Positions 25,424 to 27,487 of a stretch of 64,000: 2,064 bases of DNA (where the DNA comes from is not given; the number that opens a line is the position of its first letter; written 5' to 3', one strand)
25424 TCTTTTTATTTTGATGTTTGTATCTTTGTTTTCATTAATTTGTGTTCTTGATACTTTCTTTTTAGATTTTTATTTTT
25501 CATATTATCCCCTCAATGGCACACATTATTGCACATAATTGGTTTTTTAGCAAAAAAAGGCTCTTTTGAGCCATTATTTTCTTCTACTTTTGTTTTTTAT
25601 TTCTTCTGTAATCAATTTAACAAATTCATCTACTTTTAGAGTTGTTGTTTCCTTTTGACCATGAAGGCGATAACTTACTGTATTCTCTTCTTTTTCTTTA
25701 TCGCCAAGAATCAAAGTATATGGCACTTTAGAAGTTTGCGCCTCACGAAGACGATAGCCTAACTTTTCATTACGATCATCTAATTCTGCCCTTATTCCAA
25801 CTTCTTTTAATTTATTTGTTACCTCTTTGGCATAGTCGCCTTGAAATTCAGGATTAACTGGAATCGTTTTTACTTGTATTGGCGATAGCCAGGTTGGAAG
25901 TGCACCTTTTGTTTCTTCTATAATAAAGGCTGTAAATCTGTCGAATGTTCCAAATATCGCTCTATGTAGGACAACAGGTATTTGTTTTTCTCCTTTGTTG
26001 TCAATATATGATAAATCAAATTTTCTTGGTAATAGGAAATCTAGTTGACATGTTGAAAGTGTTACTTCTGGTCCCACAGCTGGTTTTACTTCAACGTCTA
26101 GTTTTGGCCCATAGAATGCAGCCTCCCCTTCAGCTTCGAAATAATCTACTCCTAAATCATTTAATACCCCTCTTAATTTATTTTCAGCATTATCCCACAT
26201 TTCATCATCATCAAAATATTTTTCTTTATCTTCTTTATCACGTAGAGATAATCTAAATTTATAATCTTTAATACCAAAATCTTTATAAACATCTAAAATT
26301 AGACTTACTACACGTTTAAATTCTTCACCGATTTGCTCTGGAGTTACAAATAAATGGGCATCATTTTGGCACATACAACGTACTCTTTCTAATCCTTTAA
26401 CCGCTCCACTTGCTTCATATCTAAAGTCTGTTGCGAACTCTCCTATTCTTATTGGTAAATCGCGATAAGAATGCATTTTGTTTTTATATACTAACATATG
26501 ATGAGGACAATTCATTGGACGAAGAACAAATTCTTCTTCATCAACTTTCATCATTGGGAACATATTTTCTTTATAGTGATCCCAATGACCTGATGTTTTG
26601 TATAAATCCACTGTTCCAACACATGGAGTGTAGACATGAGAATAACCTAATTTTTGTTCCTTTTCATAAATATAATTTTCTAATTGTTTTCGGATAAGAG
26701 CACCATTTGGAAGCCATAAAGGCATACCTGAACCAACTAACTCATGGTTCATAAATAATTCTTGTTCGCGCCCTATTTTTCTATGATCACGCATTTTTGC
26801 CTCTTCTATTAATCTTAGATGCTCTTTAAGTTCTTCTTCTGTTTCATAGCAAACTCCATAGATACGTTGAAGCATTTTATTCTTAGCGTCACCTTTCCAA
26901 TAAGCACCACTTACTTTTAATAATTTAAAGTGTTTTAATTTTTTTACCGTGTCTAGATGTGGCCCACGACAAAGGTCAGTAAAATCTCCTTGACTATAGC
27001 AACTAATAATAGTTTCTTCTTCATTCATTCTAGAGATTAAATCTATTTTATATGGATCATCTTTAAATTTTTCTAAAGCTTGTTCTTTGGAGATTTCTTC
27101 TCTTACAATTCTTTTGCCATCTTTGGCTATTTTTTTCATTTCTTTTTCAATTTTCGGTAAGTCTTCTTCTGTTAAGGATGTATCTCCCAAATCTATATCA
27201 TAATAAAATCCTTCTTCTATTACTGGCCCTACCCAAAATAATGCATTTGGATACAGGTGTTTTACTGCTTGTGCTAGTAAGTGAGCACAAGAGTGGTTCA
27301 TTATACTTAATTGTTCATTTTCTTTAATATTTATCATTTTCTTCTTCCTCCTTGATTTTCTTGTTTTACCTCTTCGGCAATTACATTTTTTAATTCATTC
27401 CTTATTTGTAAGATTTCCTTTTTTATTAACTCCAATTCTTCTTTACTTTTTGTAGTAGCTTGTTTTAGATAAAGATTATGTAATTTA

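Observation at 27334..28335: Thr-type T-box leader separated from thrS by one or two unknown ORFs; ThrRS lacks its TGS domain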

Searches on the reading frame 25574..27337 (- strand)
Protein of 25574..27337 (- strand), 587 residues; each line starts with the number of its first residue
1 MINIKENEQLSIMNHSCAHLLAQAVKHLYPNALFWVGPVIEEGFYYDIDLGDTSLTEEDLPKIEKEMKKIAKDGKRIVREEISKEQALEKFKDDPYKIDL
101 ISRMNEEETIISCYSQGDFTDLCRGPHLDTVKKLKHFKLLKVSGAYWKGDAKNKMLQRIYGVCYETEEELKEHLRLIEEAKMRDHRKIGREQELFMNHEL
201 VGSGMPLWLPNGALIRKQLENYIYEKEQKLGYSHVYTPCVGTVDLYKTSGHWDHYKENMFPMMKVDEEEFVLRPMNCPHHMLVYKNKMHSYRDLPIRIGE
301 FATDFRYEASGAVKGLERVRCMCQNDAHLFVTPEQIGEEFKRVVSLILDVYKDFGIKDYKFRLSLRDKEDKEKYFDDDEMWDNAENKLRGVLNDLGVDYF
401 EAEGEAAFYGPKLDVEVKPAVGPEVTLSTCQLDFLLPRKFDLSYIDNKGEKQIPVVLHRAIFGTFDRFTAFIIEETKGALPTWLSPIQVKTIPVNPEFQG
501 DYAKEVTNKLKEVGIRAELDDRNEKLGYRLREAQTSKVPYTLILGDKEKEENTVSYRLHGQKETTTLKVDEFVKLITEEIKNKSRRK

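Call 6: search_protein_families(library=pfam, proteins=[window:25574-27337:-], max_evalue=1)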
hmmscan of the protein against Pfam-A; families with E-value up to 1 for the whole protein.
window:25574-27337:- (587 aa): 4 families
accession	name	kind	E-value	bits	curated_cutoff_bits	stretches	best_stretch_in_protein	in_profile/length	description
PF00587.30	tRNA-synt_2b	-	1.2e-37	130.1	29.3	1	266-475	7-178/179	tRNA synthetase class II core domain (G, H, P, S and T)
PF03129.25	HGTP_anticodon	-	6.6e-23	81.1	21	1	488-578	1-93/94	Anticodon binding domain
PF07973.19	tRNA_SAD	-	9.7e-16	57.9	24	1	111-160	1-44/44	Threonyl and Alanyl tRNA synthetase second additional domain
PF20596.3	pAdhesive_11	-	0.013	16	24.3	1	501-565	42-106/112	Putative adhesive domain (group 11)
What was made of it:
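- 25574..27337 (-): thrS: threonyl-tRNA synthetase, 587 aa. Editing (N2), catalytic and anticodon-binding domains are present; the N1/TGS domain is not. Pfam domains without TGS (call 6).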

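Call 7: search_protein_families(library=ncbifam, proteins=[window:25574-27337:-], max_evalue=1)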
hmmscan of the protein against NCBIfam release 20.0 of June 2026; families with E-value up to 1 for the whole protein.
window:25574-27337:- (587 aa): 18 families
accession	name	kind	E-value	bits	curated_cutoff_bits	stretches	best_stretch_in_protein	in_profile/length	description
TIGR00418.1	thrS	equivalog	1.4e-219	730.7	383.65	1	15-579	2-564/565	threonine--tRNA ligase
NF003068.0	PRK03991.1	equivalog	5.5e-65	219.9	484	1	178-586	192-598/613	threonine--tRNA ligase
NF006625.0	PRK09194.1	equivalog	2.3e-26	92.8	558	2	201-343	35-177/559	proline--tRNA ligase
TIGR00408.1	proS_fam_I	equivalog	2e-25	89.7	437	2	437-582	232-383/475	proline--tRNA ligase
TIGR00409.1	proS_fam_II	equivalog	2.8e-25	89.2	306.7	2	201-357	35-191/568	proline--tRNA ligase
NF008979.1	PRK12325.1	exception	4.4e-25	88.4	550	2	202-359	36-193/437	proline--tRNA ligase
NF011500.0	PRK14938.1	equivalog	1.1e-19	70.7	362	1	474-584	262-373/387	Ser-tRNA(Thr) hydrolase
TIGR00442.1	hisS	equivalog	1.3e-18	67.2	286.75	2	204-368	5-164/406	histidine--tRNA ligase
NF003211.1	PRK04173.1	equivalog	9.5e-13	47.8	312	2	267-375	160-268/454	glycine--tRNA ligase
TIGR00389.1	glyS_dimeric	equivalog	5.3e-11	41.8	243.3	3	479-579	464-564/565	glycine--tRNA ligase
TIGR00414.1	serS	equivalog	1.2e-08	34.4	301.65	1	172-357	129-317/418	serine--tRNA ligase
TIGR02367.1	PylS_Cterm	equivalog_domain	2.8e-07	30.1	178.15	1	218-361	30-164/242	pyrrolysine--tRNA(Pyl) ligase large subunit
NF040865.1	a_tRNA_ed_AlaXM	equivalog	8.5e-05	22.4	300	1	14-143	97-220/234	alanyl-tRNA editing protein AlaXM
NF009085.0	PRK12420.1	equivalog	0.00013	21.4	540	1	489-570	341-420/426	histidine--tRNA ligase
NF002120.0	PRK00960.1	equivalog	0.00043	18.9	611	1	264-343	305-384/518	serine--tRNA ligase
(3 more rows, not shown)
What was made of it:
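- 25574..27337 (-): TIGR00418 730.7 bits against a cut-off of 383.65 (call 7).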

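Call 16: list_cluster_members(proteins=[P0001, window:25574-27337:-, window:27334-27510:-])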
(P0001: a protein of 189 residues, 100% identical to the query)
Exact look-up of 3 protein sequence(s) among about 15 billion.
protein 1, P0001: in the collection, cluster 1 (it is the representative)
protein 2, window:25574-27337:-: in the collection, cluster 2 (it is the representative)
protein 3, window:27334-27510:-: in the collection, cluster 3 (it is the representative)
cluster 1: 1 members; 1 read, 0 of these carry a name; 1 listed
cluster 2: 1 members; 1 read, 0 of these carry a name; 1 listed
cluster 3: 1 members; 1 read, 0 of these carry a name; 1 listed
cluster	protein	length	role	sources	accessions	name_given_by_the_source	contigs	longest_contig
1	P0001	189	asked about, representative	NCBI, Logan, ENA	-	-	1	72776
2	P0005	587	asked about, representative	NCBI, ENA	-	-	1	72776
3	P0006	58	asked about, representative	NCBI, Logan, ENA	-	-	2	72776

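Call 23: find_related_loci(query=window:25574-27337:-, collection=genome_contigs, flank=5000)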
Query window:25574-27337:- (587 aa) in genome_contigs; peptide patterns used: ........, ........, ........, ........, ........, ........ (x = any residue, [..] = any of these).
600 stretches matched a pattern (row limit reached: there are more); 581 encode a relative of the query (tblastn E <= 1e-3); the best 80 are kept; 80 distinct loci.
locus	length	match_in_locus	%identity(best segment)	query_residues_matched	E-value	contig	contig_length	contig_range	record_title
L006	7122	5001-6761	86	1-587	0e+0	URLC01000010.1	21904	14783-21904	uncultured Tenericutes bacterium isolate UMGS1110 genome assembly, contig: NODE_440_length_21904_cov_9.58987, whole geno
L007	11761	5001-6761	85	1-587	0e+0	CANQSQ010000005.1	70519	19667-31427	MAG: uncultured Bacilli bacterium isolate Lapin-026__bin111 genome assembly, contig: Lapin-026__NODE_369_length_70519_co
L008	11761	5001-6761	84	1-587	0e+0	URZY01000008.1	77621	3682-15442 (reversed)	uncultured Tenericutes bacterium isolate UMGS1513 genome assembly, contig: NODE_98_length_77621_cov_67.461452, whole gen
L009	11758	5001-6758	85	1-586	0e+0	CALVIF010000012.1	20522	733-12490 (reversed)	MAG: uncultured Bacilli bacterium isolate BRZ_QH__bin19 genome assembly, contig: BRZ_QH__NODE_2914_length_20522_cov_4.84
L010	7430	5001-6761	82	1-587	0e+0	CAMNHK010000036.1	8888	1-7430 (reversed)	MAG: uncultured Bacillales bacterium isolate SRR873596_bin.89_metaWRAP_v1.3_MAG genome assembly, contig: NODE.19912_leng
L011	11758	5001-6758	81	1-586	0e+0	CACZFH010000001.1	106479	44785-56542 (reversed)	MAG: uncultured Erysipelotrichaceae bacterium isolate RUG12568 genome assembly, contig: RUG12568_asm_1, whole genome sho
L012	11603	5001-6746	80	1-583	0e+0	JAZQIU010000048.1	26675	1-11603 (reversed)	MAG: Bacilli bacterium isolate T1900044622_TS20190088.MAGScoT_cleanbin_000040 SGB_905_k141_879826, whole genome shotgun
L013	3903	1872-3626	80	1-585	0e+0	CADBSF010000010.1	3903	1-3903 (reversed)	MAG: uncultured Erysipelotrichaceae bacterium isolate RUG14253 genome assembly, contig: RUG14253_asm_10, whole genome sh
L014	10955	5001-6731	81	3-581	0e+0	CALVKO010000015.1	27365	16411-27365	MAG: uncultured Bacilli bacterium isolate BRZ_EG__bin97 genome assembly, contig: BRZ_EG__NODE_2304_length_27365_cov_18.1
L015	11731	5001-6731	80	3-580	0e+0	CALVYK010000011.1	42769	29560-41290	MAG: uncultured Bacilli bacterium isolate BRZ_AM__bin79 genome assembly, contig: BRZ_AM__NODE_1034_length_42769_cov_23.2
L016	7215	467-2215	78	1-583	0e+0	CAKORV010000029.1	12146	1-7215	MAG: uncultured Bacilli bacterium isolate REFINED_METABAT215_TOP10_CONTIGS_1500_ASSEMBLY_K77_MERGED__Hadza_MoBio_hadza-E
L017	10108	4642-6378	78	1-580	0e+0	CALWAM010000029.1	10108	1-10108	MAG: uncultured Bacilli bacterium isolate BRZ_GD__bin104 genome assembly, contig: BRZ_GD__NODE_8221_length_10108_cov_4.2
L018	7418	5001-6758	77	1-586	0e+0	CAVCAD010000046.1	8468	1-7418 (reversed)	Bacteroidaceae bacterium isolate SRR8978363_cleanbin_000006 genome assembly, contig: Spades_SRR8978363_contig_475, whole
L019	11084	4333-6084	78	1-586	0e+0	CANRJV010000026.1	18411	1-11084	MAG: uncultured Bacilli bacterium isolate Lapin-019__bin1 genome assembly, contig: Lapin-019__NODE_1699_length_18411_cov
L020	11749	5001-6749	79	1-583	0e+0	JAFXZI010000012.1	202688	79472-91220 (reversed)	MAG: Bacilli bacterium isolate RGIG6883 Sheep_Rumen-5__c4413, whole genome shotgun sequence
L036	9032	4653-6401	72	1-583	0e+0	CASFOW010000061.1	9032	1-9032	uncultured bacterium isolate SI.A102.metabat-bins.216 genome assembly, contig: SI.A102.metabat-bins.216.fa_k141_414182,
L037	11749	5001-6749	72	1-583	0e+0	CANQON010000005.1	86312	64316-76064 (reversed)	MAG: uncultured Bacilli bacterium isolate Lapin-032__bin82 genome assembly, contig: Lapin-032__NODE_457_length_86312_cov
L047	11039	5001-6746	72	1-583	0e+0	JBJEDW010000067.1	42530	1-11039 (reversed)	MAG: Bacilli bacterium isolate SARD13_bin.020 NODE_465_length_42530_cov_9.521577, whole genome shotgun sequence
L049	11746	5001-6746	69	1-583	0e+0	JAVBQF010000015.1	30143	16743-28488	MAG: Bacilli bacterium isolate EPI_MAG_00159 c_000010241882, whole genome shotgun sequence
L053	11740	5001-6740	70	1-580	0e+0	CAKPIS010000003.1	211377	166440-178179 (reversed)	MAG: uncultured Bacilli bacterium isolate REFINED_METABAT215_TOP10_CONTIGS_1500_ASSEMBLY_K77_MERGED__Hadza_MoBio_hadza-I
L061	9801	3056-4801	70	1-584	0e+0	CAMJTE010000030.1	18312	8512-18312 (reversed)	MAG: uncultured Bacillales bacterium isolate SRR12081298_bin.74_metaWRAP_v1.3_MAG genome assembly, contig: ERZ12289774.4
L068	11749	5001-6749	67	1-583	0e+0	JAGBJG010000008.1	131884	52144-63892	MAG: Bacilli bacterium isolate RGIG9169 Water_deer_Reticulum-5__c506, whole genome shotgun sequence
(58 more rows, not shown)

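Call 47: search_protein_families(library=pfam, proteins=[L008:4371-4985:+, L014:4523-5014:+, L006:4184-4984:+, L049:4279-4995:+, L053:3943-4740:+, L036:3989-4684:+, L061:2506-3078:+, L068:4328-4984:+, L047:4465-4998:+, L037:4377-4985:+], max_evalue=0.01)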
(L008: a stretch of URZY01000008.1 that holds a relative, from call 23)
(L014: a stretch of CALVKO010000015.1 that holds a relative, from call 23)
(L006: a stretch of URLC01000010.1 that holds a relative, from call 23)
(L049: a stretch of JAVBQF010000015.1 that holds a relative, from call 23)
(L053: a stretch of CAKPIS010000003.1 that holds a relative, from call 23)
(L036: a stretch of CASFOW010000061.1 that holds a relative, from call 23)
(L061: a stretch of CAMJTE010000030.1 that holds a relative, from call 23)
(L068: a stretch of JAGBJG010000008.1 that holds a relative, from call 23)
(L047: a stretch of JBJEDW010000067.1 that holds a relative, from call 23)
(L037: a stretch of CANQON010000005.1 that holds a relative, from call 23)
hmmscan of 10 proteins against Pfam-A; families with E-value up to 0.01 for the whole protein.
L008:4371-4985:+ (205 aa): 3 families
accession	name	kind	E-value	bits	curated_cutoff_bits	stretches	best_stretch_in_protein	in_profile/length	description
PF13483.12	Lactamase_B_3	-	1.8e-21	77.2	24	1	17-176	17-160/160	Beta-lactamase superfamily domain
PF12706.13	Lactamase_B_2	-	1.5e-14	54.5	27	1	23-177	21-200/200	Beta-lactamase superfamily domain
PF00753.33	Lactamase_B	-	0.009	16.4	22.7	0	23-46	34-57/196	Metallo-beta-lactamase superfamily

L014:4523-5014:+ (164 aa): 0 families

L006:4184-4984:+ (267 aa): 0 families

L049:4279-4995:+ (239 aa): 3 families
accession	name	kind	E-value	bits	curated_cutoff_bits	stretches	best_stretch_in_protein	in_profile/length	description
PF01177.27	Asp_Glu_race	-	6e-41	141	31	1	12-228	1-211/211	Asp/Glu/Hydantoin racemase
PF02548.21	Pantoate_transf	-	0.00065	19.6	28.7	1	57-110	151-203/259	Ketopantoate hydroxymethyltransferase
PF08890.17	Phage_TAC_5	-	0.0026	18.1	27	1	91-150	20-80/135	Phage XkdN-like tail assembly chaperone protein, TAC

L053:3943-4740:+ (266 aa): 0 families

L036:3989-4684:+ (232 aa): 0 families

L061:2506-3078:+ (191 aa): 0 families

L068:4328-4984:+ (219 aa): 0 families

L047:4465-4998:+ (178 aa): 0 families

L037:4377-4985:+ (203 aa): 1 family
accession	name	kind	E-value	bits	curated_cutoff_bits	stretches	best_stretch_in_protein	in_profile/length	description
PF23247.1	LRR_RPS2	-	0.0038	17.7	27.9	0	85-162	42-123/160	Plant disease resistance protein RPS2-like, leucine-rich repeats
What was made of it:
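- Occupants include unrelated ordinary enzymes: an MBL-fold hydrolase and an Asp/Glu racemase (call 47).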

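Call 72: search_solved_structures(query=window:25574-27337:-, max_evalue=1e-50)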
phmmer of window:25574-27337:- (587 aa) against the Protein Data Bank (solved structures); distinct sequences matched with E-value up to 1e-50: 22.
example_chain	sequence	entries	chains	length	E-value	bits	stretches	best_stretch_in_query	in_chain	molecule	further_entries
1nyq_A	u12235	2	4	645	4.8e-239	797.8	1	7-585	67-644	threonyl-tRNA synthetase 1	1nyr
6vu9_A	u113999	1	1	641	1.1e-147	496.2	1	2-575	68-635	Threonine--tRNA ligase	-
1qf6_A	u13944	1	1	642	3.9e-144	484.5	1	2-585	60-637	THREONYL-TRNA SYNTHETASE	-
4p3o_A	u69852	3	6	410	4.2e-92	312.6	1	182-585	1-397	Threonine--tRNA ligase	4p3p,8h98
8wij_B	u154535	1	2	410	8e-92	311.7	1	182-585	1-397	Threonine--tRNA ligase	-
4hwo_A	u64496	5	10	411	1e-91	311.4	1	183-585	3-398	Threonine--tRNA ligase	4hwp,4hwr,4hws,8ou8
6l2p_A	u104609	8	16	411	1.3e-91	311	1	183-585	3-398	Threonine--tRNA ligase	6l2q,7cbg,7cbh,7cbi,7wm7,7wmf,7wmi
8h99_A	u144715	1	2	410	1.5e-91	310.8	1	182-585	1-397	Threonine--tRNA ligase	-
1evk_A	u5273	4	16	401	1.9e-91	310.4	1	183-585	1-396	THREONYL-TRNA SYNTHETASE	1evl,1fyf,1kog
8wih_A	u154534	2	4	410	2.9e-91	309.9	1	182-585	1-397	Threonine--tRNA ligase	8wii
8wia_A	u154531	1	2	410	2.9e-91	309.9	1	182-585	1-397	Threonine--tRNA ligase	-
8h9c_A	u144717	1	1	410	7.5e-91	308.5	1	182-585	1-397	Threonine--tRNA ligase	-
8h9a_A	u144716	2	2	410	7.5e-91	308.5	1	182-585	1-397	Threonine--tRNA ligase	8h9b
8qic_A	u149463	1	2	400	1e-90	308.1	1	184-585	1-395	Threonine--tRNA ligase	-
8wig_A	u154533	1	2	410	1.9e-90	307.1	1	182-585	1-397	Threonine--tRNA ligase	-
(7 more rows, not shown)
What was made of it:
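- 25574..27337 (-): Alignment to 1nyq residues 67-644 (call 72).
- On Canonical full-length bacterial ThrRS: Residue 7 aligns to residue 67 of 1nyq and residue 2 to residue 60 of 1qf6 (call 72).
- Closest known: Canonical bacterial ThrRS with N1. Same: The best PDB match is 1nyq at E 4.8e-239 (call 72).
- Checked: Residues 7-585 align to residues 67-644 of S. aureus ThrRS 1nyq (call 72).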

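Call 73: search_protein_families(library=phrogs, proteins=[L014:4523-5014:+, L047:4465-4998:+, L006:4184-4984:+], max_evalue=0.01)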
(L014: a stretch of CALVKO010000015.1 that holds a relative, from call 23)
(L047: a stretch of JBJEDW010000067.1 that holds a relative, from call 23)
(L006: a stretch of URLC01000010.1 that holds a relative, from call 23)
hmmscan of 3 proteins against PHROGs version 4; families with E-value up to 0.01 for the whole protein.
L014:4523-5014:+ (164 aa): 0 families

L047:4465-4998:+ (178 aa): 0 families

L006:4184-4984:+ (267 aa): 0 families

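Call 74: search_protein_families(library=padloc, proteins=[L014:4523-5014:+, L047:4465-4998:+, L006:4184-4984:+], max_evalue=0.01)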
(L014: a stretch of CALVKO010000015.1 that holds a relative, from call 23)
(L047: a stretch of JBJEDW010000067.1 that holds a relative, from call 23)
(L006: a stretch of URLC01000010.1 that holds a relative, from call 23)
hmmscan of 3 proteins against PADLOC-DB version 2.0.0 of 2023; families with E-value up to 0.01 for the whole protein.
L014:4523-5014:+ (164 aa): 0 families

L047:4465-4998:+ (178 aa): 0 families

L006:4184-4984:+ (267 aa): 0 families

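Call 77: find_homologous_proteins(query=A5, max_evalue=0.001)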
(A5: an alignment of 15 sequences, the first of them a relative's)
Query A5 (15 sequences) (178 aa, profile of the alignment): 23 proteins with E <= 0.001 among 2398 candidates.
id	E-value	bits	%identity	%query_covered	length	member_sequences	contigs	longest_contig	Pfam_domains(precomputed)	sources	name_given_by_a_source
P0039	8.9e-41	158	97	100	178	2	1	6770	-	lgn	-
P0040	1.1e-33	135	76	100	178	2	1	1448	-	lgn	-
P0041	8.8e-33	132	72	100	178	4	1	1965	-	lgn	-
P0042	1.1e-32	131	79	100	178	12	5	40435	-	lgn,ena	-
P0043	2.1e-31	127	56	100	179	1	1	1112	-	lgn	-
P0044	7.5e-31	126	74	100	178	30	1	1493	-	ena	-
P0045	1.7e-30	124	56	100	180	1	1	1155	-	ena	-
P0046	9.4e-30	122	57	100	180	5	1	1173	-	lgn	-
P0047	1.1e-29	122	54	100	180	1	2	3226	-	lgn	-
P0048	6.0e-26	110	29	30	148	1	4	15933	-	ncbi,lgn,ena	-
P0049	3.0e-25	107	33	12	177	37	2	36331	-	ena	-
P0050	9.6e-24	102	52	100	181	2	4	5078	-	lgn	-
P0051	8.7e-23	99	48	100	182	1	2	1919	-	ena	-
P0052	7.0e-19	87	45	100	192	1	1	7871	-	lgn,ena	-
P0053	7.2e-18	83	-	-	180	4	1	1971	-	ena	-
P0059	8.2e-8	51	-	-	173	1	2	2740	-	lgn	-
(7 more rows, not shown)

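Call 78: find_encoding_contigs(protein=P0049, flank=2500, max_places=2)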
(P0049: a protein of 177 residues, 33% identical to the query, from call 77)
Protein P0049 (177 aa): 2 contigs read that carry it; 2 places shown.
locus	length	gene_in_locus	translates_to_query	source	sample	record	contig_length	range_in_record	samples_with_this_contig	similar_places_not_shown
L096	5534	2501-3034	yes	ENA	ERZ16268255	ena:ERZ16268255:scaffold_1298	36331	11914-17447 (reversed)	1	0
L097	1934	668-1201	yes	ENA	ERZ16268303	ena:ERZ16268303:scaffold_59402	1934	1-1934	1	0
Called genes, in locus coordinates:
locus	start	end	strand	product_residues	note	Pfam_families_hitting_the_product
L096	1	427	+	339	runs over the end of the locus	PF14397:ATPgrasp_ST, PF02955:GSH-S_ATP (weak), PF14398:ATPgrasp_YheCD (faint)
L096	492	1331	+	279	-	PF01149:Fapy_DNA_glyco, PF06831:H2TH, PF06827:zf-FPG_IleRS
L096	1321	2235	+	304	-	-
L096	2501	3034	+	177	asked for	-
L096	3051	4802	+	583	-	PF07973:tRNA_SAD, PF00587:tRNA-synt_2b, PF03129:HGTP_anticodon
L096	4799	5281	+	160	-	-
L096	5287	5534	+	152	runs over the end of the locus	-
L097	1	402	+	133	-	?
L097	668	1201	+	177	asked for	-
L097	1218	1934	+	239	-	?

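Call 79: find_encoding_contigs(protein=P0059, flank=2500, max_places=2)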
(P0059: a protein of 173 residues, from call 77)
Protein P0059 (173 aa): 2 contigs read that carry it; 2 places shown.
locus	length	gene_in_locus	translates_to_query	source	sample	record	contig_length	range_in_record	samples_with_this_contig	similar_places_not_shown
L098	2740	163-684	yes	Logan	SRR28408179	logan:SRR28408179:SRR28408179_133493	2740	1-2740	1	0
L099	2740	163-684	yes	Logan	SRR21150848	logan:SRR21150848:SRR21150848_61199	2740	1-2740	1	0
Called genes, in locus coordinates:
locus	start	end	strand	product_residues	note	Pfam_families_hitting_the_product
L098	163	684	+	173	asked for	-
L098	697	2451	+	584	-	PF07973:tRNA_SAD, PF00587:tRNA-synt_2b, PF03129:HGTP_anticodon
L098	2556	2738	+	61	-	?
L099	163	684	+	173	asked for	-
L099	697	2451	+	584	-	PF07973:tRNA_SAD, PF00587:tRNA-synt_2b, PF03129:HGTP_anticodon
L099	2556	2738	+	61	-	?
